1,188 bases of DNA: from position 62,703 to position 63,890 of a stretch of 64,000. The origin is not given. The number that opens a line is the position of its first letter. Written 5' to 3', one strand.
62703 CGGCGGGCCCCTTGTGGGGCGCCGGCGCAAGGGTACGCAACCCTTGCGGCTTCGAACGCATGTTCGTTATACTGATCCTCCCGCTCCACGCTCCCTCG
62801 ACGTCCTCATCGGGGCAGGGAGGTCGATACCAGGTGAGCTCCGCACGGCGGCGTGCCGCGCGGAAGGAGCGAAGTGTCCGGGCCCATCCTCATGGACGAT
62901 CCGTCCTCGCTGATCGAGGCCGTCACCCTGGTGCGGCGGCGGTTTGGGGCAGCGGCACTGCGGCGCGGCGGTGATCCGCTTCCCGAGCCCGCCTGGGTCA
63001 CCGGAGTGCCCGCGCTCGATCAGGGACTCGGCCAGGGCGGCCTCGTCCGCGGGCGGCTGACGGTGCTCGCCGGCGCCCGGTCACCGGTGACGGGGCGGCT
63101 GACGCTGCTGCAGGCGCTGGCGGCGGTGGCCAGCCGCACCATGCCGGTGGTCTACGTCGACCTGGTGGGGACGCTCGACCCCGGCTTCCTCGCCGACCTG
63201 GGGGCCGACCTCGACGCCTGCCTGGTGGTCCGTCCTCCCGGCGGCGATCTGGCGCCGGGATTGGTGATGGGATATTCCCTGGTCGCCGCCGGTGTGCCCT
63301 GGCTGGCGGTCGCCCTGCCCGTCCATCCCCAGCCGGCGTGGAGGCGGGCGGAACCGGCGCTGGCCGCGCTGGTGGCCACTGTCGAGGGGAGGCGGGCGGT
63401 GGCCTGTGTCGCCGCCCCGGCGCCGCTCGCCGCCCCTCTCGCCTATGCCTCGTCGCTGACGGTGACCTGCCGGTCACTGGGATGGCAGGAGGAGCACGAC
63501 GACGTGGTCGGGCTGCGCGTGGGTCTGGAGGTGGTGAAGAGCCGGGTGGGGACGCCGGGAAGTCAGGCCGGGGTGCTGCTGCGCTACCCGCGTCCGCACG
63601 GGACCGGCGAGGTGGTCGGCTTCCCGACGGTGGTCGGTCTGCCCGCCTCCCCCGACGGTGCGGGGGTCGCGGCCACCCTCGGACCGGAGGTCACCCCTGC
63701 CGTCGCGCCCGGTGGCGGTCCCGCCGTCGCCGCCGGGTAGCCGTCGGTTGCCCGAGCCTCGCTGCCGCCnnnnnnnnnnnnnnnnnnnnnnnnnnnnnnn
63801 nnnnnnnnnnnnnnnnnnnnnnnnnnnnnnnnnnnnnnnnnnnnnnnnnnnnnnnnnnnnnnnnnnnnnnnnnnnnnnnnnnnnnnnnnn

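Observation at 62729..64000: LexA-controlled imuA'-imuB mutasome cassette with a textbook SOS promoter (LexA box inside the -35/-10 spacer)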

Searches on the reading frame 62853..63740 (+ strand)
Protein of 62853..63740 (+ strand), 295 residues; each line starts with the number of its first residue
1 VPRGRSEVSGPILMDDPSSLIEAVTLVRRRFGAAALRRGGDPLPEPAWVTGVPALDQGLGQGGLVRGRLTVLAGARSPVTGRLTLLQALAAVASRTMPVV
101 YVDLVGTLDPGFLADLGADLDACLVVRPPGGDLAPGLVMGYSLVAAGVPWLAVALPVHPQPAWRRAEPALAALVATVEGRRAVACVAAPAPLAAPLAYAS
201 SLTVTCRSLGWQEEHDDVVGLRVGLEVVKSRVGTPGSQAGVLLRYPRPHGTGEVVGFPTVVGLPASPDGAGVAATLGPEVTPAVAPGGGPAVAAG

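Call 3: search_protein_families(library=pfam, proteins=[window:62853-63740:+], max_evalue=1)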
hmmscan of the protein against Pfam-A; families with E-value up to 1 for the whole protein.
window:62853-63740:+ (295 aa): 1 family
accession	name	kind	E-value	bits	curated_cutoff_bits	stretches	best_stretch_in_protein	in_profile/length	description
PF00154.27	RecA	-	4.6e-12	46.4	27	1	21-134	4-118/262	recA bacterial DNA recombination protein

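Call 4: search_protein_families(library=ncbifam, proteins=[window:62853-63740:+], max_evalue=1)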
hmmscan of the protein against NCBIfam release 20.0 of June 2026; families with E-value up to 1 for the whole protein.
window:62853-63740:+ (295 aa): 4 families
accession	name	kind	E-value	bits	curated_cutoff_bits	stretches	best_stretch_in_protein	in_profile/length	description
TIGR02012.1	tigrfam_recA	equivalog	4.7e-11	42.6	325.3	1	21-134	7-121/321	recombinase RecA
NF007072.0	PRK09519.1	equivalog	2.5e-08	32.8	1024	1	20-134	11-126/790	intein-containing recombinase RecA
NF033429.2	ImuA_translesion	equivalog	9.2e-05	22.4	150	1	46-129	14-97/181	translesion DNA synthesis-associated protein ImuA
NF006861.0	PRK09361.1-1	equivalog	0.082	12.4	278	1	49-106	6-61/235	DNA repair and recombination protein RadB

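Call 7: find_homologous_proteins(query=window:62853-63740:+)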
Query window:62853-63740:+ (295 aa): 273 proteins with E <= 0.001 among 8000 candidates; the best 120 are listed.
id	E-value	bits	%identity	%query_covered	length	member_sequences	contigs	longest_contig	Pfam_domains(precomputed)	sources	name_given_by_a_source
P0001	4.9e-176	602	100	98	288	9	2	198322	PF00154.28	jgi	-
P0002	8.3e-88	313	65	83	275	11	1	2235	PF00154.28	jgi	jgi:hypothetical protein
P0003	1.8e-86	308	67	83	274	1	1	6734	PF00154.28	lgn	-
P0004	1.2e-85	306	64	85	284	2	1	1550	PF00154.28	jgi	jgi:hypothetical protein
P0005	2.1e-84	302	65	82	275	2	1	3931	PF00154.28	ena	-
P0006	4.3e-84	301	61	91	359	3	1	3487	PF00154.28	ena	-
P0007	2.5e-83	298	66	82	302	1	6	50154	PF00154.28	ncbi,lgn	-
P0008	1.2e-82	296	64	83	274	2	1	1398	PF00154.28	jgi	jgi:hypothetical protein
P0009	1.3e-82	296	64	83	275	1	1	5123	PF00154.28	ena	-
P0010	7.3e-82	293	64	83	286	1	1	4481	PF00154.28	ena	-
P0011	1.3e-81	292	63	83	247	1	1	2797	PF00154.28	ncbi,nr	ncbi:MAG TPA: hypothetical protein VFO60_12420, partial [Candidatus Dormibacteraeota bacterium]|nr:h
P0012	1.8e-81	292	66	83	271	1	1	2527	PF00154.28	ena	-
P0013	2.1e-81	292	62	83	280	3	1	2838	PF00154.28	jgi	-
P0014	2.9e-81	291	64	86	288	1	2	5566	PF00154.28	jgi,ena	-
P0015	3.0e-81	291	62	83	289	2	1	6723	PF00154.28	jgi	jgi:hypothetical protein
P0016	4.7e-81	291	63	83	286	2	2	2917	PF00154.28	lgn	-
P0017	6.1e-81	290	61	84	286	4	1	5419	PF00154.28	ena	-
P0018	6.4e-81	290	60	91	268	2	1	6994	PF00154.28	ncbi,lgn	-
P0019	1.8e-80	289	62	84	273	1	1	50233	PF00154.28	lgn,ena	-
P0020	1.9e-80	289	64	83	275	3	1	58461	PF00154.28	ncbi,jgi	ncbi:MAG TPA: hypothetical protein VGL20_04165 [Candidatus Dormibacteraeota bacterium]|jgi:hypotheti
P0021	2.7e-80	288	62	85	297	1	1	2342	PF00154.28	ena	-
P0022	2.7e-80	288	63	84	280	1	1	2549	PF00154.28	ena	-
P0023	3.0e-80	288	60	84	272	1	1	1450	PF00154.28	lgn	-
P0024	3.9e-80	288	63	81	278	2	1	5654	PF00154.28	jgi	-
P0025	7.6e-80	287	64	79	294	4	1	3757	PF00154.28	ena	-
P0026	1.1e-79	286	63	84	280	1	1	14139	PF00154.28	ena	-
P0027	4.9e-79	284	62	82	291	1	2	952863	PF00154.28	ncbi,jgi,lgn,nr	ncbi:MAG TPA: hypothetical protein VGQ42_13105 [Candidatus Dormibacteraeota bacterium]|jgi:hypotheti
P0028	6.6e-79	284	63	82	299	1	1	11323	PF00154.28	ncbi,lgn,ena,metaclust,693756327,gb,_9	metaclust:\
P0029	9.0e-79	283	60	85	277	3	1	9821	PF00154.28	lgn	-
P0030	1.0e-78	283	59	82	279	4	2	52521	PF00154.28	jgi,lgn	-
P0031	3.7e-78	281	63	81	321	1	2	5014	PF00154.28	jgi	jgi:hypothetical protein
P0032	4.3e-78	281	62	85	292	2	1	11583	PF00154.28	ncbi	ncbi:MAG TPA: hypothetical protein VI316_06090 [Candidatus Dormibacteraeota bacterium]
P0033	6.6e-78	280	61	82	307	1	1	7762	PF00154.28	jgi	-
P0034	7.8e-78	280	64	84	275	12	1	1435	PF00154.28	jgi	jgi:hypothetical protein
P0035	9.0e-78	280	60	83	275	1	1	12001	PF00154.28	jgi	jgi:recA bacterial DNA recombination protein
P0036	1.1e-77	280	59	84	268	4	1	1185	PF00154.28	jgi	jgi:hypothetical protein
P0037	1.8e-77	279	61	91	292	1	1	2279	PF00154.28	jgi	jgi:hypothetical protein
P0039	4.2e-77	278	59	86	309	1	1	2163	PF00154.28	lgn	-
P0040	4.4e-77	278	60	83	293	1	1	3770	PF00154.28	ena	-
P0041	4.8e-77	277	59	84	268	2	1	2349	PF00154.28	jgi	jgi:recA bacterial DNA recombination protein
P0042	7.5e-77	277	62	84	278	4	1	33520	PF00154.28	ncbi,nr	ncbi:MAG TPA: hypothetical protein VH134_09580 [Candidatus Dormibacteraeota bacterium]|nr:hypothetic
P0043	8.4e-77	277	62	82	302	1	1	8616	PF00154.28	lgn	-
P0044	1.0e-76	276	60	82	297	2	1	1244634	PF00154.28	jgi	jgi:recA bacterial DNA recombination protein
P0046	4.0e-76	274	61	86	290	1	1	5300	PF00154.28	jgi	-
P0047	4.7e-76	274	60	83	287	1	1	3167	PF00154.28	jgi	jgi:hypothetical protein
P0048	5.2e-76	274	59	84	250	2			PF00154.28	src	-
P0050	8.9e-76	273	55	86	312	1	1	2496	PF00154.28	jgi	-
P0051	1.3e-75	273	57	90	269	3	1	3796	PF00154.28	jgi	jgi:hypothetical protein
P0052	2.1e-75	272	59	83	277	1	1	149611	PF00154.28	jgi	-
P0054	3.9e-75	271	61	83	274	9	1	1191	PF00154.28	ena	-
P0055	6.4e-75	270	57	84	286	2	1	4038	PF00154.28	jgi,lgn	jgi:hypothetical protein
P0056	1.7e-74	269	63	84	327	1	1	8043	PF00154.28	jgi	jgi:recA bacterial DNA recombination protein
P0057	2.9e-74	268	60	83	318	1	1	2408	PF00154.28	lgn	-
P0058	3.5e-74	268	57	87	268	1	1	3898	PF00154.28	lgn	-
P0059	9.4e-74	267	57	84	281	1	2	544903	PF00154.28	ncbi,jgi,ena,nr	ncbi:MAG TPA: hypothetical protein VN193_04715 [Candidatus Angelobacter sp.]|jgi:hypothetical protei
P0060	1.9e-73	266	56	86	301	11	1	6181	PF00154.28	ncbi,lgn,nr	ncbi:MAG: Protein RecA [Chloroflexi bacterium]|nr:Protein RecA [Chloroflexota bacterium]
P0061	2.1e-73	265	59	81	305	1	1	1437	PF00154.28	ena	-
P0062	2.6e-73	265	57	87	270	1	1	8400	PF00154.28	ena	-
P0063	3.4e-73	265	62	83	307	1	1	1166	PF00154.28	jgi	jgi:recA bacterial DNA recombination protein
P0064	3.5e-73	265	56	82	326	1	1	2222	PF00154.28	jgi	jgi:hypothetical protein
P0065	1.3e-72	263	62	81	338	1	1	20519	PF00154.28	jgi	jgi:recA bacterial DNA recombination protein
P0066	2.7e-72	262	61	84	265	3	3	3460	PF00154.28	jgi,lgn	jgi:hypothetical protein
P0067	3.0e-72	262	62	83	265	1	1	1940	PF00154.28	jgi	-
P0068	3.5e-72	261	60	85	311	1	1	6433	PF00154.28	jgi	jgi:recA bacterial DNA recombination protein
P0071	7.4e-72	260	56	92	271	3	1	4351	PF00154.28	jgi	jgi:hypothetical protein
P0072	1.3e-71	260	56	83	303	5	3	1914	PF00154.28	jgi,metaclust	jgi:hypothetical protein|metaclust:\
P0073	1.9e-71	259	56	87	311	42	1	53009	PF00154.28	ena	-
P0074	2.0e-71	259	58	83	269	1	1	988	PF00154.28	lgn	-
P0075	2.3e-71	259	60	83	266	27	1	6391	PF00154.28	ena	-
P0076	2.6e-71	259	55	85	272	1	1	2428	PF00154.28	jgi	jgi:hypothetical protein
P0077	3.8e-71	258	60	83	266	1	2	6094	PF00154.28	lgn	-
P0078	4.0e-71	258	58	83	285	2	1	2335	PF00154.28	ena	-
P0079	5.3e-71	258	56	85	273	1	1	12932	PF00154.28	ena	-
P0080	6.2e-71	257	59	84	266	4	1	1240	PF00154.28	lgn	-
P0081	7.0e-71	257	58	82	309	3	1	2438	PF00154.28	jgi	jgi:hypothetical protein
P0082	8.8e-71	257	58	82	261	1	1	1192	PF00154.28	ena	-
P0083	1.2e-70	256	58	83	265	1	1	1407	PF00154.28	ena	-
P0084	1.3e-70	256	57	86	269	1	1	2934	PF00154.28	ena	-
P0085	1.4e-70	256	58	84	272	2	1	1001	PF00154.28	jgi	-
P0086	1.5e-70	256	59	86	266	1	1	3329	PF00154.28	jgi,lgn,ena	jgi:hypothetical protein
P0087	1.6e-70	256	57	82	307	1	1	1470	PF00154.28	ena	-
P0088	1.7e-70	256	61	83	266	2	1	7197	PF00154.28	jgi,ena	-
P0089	2.3e-70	255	59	82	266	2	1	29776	PF00154.28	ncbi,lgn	ncbi:MAG: hypothetical protein ACREN2_11690 [Candidatus Dormibacteria bacterium]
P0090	5.1e-70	254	57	82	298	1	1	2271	PF00154.28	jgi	-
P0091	5.9e-70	254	57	82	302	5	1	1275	PF00154.28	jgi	jgi:hypothetical protein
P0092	8.0e-70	254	53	84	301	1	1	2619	PF00154.28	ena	-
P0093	8.0e-70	254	56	85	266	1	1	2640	PF00154.28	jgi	-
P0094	9.2e-70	254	58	84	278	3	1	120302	PF00154.28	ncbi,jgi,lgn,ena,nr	ncbi:MAG TPA: hypothetical protein VFC09_02235 [Candidatus Dormibacteraeota bacterium]|nr:hypothetic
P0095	9.4e-70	253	55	91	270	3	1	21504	PF00154.28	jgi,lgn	jgi:hypothetical protein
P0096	9.5e-70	253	56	77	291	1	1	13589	PF00154.28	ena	-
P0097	1.2e-69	253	56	82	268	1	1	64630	PF00154.28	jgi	jgi:recA bacterial DNA recombination protein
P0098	1.8e-69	253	59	80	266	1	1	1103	PF00154.28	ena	-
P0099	2.1e-69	252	60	83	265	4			PF00154.28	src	-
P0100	2.2e-69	252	54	85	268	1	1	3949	PF00154.28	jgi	jgi:hypothetical protein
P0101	2.2e-69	252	57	82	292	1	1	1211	PF00154.28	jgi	-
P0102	2.5e-69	252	56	87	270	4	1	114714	PF00154.28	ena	-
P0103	2.5e-69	252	64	73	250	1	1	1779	PF00154.28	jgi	jgi:hypothetical protein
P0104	2.8e-69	252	57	83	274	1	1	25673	PF00154.28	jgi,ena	-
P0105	3.1e-69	252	57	84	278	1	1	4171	PF00154.28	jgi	jgi:recA bacterial DNA recombination protein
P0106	4.9e-69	251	57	83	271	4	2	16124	PF00154.28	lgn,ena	-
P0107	5.3e-69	251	56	84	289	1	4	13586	PF00154.28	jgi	jgi:hypothetical protein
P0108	5.4e-69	251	56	83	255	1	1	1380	PF00154.28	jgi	jgi:hypothetical protein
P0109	5.4e-69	251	58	83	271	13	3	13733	PF00154.28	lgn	-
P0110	5.6e-69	251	55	89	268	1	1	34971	PF00154.28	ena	-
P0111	6.3e-69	251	58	82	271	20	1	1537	PF00154.28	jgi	jgi:hypothetical protein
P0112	6.7e-69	251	56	86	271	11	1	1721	PF00154.28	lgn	-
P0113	7.9e-69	250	57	82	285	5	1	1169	PF00154.28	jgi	jgi:hypothetical protein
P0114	8.4e-69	250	54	88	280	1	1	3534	PF00154.28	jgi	jgi:hypothetical protein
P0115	1.2e-68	250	55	88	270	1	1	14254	PF00154.28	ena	-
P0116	1.2e-68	250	56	83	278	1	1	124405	PF00154.28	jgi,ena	-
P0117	1.3e-68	250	58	82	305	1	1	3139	PF00154.28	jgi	jgi:hypothetical protein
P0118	1.6e-68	249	57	82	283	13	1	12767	PF00154.28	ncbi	-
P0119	1.7e-68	249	56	84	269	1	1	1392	PF00154.28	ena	-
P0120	1.8e-68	249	56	84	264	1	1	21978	PF00154.28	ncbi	ncbi:MAG: hypothetical protein ABR541_03435 [Candidatus Dormibacteria bacterium]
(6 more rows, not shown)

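Call 8: find_encoding_contigs(protein=P0001, flank=10000, max_places=4)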
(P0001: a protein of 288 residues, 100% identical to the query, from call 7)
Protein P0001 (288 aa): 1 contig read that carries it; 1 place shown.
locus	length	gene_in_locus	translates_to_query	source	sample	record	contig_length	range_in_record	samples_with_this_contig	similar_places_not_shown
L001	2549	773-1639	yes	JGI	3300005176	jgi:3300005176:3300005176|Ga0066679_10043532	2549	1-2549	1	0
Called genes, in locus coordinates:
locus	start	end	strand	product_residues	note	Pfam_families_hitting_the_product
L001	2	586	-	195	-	?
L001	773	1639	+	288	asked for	PF00154:RecA_N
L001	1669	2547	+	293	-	?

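Call 10: find_related_loci(query=A1, collection=genome_contigs, flank=10000)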
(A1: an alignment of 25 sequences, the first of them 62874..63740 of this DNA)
Query A1 (288 aa) in genome_contigs; peptide patterns used: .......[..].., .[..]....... (x = any residue, [..] = any of these).
304 stretches matched a pattern; 95 encode a relative of the query (tblastn E <= 1e-3); the best 80 are kept; 80 distinct loci.
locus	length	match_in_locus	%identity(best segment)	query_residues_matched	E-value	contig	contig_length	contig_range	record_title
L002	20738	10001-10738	66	12-254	2e-87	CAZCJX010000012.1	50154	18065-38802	MAG TPA_asm: uncultured Actinomycetes bacterium isolate SRP272529_co2_40 genome assembly, contig: NODE_927_length_50154_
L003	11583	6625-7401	62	4-253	4e-84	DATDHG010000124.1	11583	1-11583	MAG TPA_asm: Candidatus Dormiibacterota bacterium isolate SMAG_U272 k141_558813, whole genome shotgun sequence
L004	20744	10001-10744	62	11-253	7e-83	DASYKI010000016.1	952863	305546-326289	MAG TPA_asm: Candidatus Dormiibacterota bacterium isolate SMAG_U4318 k141_1594429, whole genome shotgun sequence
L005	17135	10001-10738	65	10-255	8e-83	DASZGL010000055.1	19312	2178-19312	MAG TPA_asm: Candidatus Dormiibacterota bacterium isolate SMAG_U6547 k141_6769957, whole genome shotgun sequence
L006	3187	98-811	63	11-250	5e-80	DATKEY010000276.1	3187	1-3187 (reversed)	MAG TPA_asm: Candidatus Dormiibacterota bacterium isolate SMAG_U14511 k141_170047, whole genome shotgun sequence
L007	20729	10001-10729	64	10-254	2e-76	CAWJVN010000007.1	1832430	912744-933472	MAG: uncultured Chloroflexia bacterium isolate MFD04580.bin.1.38 genome assembly, contig: contig_5222, whole genome shot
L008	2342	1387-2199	56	11-254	3e-76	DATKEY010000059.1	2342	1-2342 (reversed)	MAG TPA_asm: Candidatus Dormiibacterota bacterium isolate SMAG_U14511 k141_662504, whole genome shotgun sequence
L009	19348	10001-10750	58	7-254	3e-74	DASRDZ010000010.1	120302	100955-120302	MAG TPA_asm: Candidatus Dormiibacterota bacterium isolate SMAG_U9993 k141_1670070, whole genome shotgun sequence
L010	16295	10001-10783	60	1-257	1e-72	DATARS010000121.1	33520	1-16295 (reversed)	MAG TPA_asm: Candidatus Dormiibacterota bacterium isolate SMAG_U5500 k141_1870649, whole genome shotgun sequence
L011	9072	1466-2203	56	10-259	1e-70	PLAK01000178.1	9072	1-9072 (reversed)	MAG: Candidatus Changshengia sp. isolate bog_854 73.20111000_S2M.16_contig_102, whole genome shotgun sequence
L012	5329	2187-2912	61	11-254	2e-70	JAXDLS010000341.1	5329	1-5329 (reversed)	MAG: Chloroflexota bacterium isolate BP_623 scaffold_1502117, whole genome shotgun sequence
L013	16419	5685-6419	55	7-254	1e-69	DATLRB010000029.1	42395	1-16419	MAG TPA_asm: Candidatus Saccharimonadales bacterium isolate SMAG_U13893 k141_473170, whole genome shotgun sequence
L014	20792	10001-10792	54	7-267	1e-68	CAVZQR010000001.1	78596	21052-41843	MAG: Candidatus Dormibacteraeota bacterium isolate MFD05705.bin.2.71 genome assembly, contig: contig_14474, whole genome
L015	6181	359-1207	56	11-265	2e-68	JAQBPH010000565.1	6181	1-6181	MAG: Chloroflexota bacterium isolate RYN_342 scaffold_2511913, whole genome shotgun sequence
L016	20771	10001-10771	57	7-254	4e-68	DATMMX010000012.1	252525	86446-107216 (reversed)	MAG TPA_asm: Candidatus Angelobacter sp. isolate SMAG_U12835 k141_2239413, whole genome shotgun sequence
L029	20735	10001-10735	54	7-254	1e-65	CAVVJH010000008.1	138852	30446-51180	MAG: Candidatus Dormibacteraeota bacterium isolate MFD01213.bin.2.29 genome assembly, contig: contig_43605, whole genome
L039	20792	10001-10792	54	7-267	8e-65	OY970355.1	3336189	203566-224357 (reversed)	MAG: Candidatus Dormibacteraeota bacterium isolate MFD10064.bin.c.1 genome assembly, chromosome: 1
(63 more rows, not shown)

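Call 15: find_related_loci(query=window:62874-63740:+, collection=metagenome_contigs, flank=10000)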
Query window:62874-63740:+ (288 aa) in metagenome_contigs; peptide patterns used: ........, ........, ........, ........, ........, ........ (x = any residue, [..] = any of these).
286 stretches matched a pattern; 1 encode a relative of the query (tblastn E <= 1e-3); 1 distinct loci.
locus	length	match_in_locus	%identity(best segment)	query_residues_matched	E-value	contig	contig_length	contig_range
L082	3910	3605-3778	38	227-284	1e-6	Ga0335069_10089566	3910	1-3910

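Call 30: search_dna_similar(query=window:62874-63740:+, collection=plasmids, mode=protein, max_evalue=0.001, max_rows=30, rows=spread)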
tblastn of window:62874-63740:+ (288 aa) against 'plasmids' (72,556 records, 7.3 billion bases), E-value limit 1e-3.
No match.

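Call 31: search_protein_families(library=pfam, proteins=[L029:15805-16053:+, L001:1669-2547:+, L029:10491-12008:+, L029:16193-17974:+], max_evalue=0.01)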
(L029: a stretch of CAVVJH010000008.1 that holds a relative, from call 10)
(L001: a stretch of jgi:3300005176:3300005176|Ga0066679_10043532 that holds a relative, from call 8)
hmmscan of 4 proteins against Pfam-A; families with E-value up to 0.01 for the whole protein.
L029:15805-16053:+ (82 aa): 0 families

L001:1669-2547:+ (293 aa): 1 family
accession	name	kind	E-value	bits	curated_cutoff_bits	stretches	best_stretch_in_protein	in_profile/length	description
PF00817.25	IMS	-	2.2e-20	73.5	23.2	1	17-153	11-147/148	impB/mucB/samB family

L029:10491-12008:+ (505 aa): 2 families
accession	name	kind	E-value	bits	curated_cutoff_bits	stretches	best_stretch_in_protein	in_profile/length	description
PF00817.25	IMS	-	2.1e-20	73.6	23.2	1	121-255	12-147/148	impB/mucB/samB family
PF11799.13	IMS_C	-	5.2e-05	24.1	20.7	1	353-450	13-109/109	impB/mucB/samB family C-terminal domain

L029:16193-17974:+ (593 aa): 2 families
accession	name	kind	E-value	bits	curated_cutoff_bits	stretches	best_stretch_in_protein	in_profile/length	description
PF07733.18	DNA_pol3_alpha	-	6.7e-53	180.4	23.9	1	359-526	2-171/260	Bacterial DNA polymerase III alpha NTPase domain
PF02811.25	PHP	-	7.5e-21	75.6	26.4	1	17-115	4-106/164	PHP domain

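Call 40: search_dna_similar(query=L039:12008-12253:+, collection=plasmids, mode=protein, max_evalue=1, max_rows=25)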
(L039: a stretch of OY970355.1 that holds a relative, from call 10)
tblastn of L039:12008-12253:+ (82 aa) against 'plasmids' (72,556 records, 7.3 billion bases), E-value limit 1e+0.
Records with a match: 2; places in all: 2; records where one place covers at least 80% of the query: 0.
Best place of each record, by identity: <60% 2.
By first word of the organism name: Sinorhizobium 1; Thermus 1.
By predicted mobility (MOB-suite, as given by PLSDB): conjugative 1; non-mobilizable 1.
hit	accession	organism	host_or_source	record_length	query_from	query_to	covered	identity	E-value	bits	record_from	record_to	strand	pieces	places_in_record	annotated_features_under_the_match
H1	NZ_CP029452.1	Sinorhizobium fredii CCBAU 25509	Glycine soja,cell culture,plant root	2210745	29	72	54%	43.2%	6e-1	35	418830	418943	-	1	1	record has no annotation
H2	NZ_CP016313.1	Thermus brockianus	whole organism,environmental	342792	30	71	51%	35.7%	5e-1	35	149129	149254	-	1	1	hypothetical protein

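Call 41: search_protein_families(library=ncbifam, proteins=[L039:12008-12253:+, L002:12170-12415:+, L029:12061-15606:+], max_evalue=1)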
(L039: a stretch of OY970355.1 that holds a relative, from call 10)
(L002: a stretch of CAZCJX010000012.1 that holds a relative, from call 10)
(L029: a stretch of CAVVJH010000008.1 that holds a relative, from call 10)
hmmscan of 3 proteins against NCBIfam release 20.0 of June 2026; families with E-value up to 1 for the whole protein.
L039:12008-12253:+ (82 aa): 0 families

L002:12170-12415:+ (82 aa): 0 families

L029:12061-15606:+ (1181 aa): 6 families
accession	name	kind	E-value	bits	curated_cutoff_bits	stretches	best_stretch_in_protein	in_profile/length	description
TIGR03903.1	TOMM_kin_cyc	equivalog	2.9e-61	207.6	705.75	1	91-674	309-889/1267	TOMM system kinase/cyclase fusion protein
NF053617.1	SARPRegAfsRStmc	equivalog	7.1e-09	34.2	1430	3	855-1061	748-955/986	SARP-family global regulator AfsR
NF053720.1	NsdA_fam_reg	subfamily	0.00022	20.9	75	3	629-837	186-402/432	NsdA family TPR-like regulatory protein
NF053520.1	HK_Porph_FimS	equivalog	0.00024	19.5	600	1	818-999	99-281/618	sensor histidine kinase FimS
NF003420.0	PRK04841.1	equivalog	0.002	16.2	537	1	730-872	497-641/903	HTH-type transcriptional regulator MalT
NF052312.1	T9SS_PorW_SprE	equivalog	0.057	12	250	1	730-837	147-250/716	type IX secretion system periplasmic lipoprotein PorW/SprE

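Call 42: get_annotated_region(hit=H1, flank=6000)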
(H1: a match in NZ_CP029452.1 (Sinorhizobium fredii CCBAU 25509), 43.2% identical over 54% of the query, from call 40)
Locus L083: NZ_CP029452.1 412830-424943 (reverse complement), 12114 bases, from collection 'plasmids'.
description: Sinorhizobium fredii CCBAU 25509 plasmid pSF25509b, complete sequence
organism: Sinorhizobium fredii CCBAU 25509 (NCBI taxid 1128330)
taxonomy: Bacteria; Pseudomonadota; Alphaproteobacteria; Hyphomicrobiales; Rhizobiaceae; Sinorhizobium; Sinorhizobium fredii; Sinorhizobium fredii CCBAU 25509
host: -; source: Glycine soja,cell culture,plant root; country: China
typing (MOB-suite, as given by PLSDB): conjugative; relaxase MOBQ; mating-pair formation MPF_T
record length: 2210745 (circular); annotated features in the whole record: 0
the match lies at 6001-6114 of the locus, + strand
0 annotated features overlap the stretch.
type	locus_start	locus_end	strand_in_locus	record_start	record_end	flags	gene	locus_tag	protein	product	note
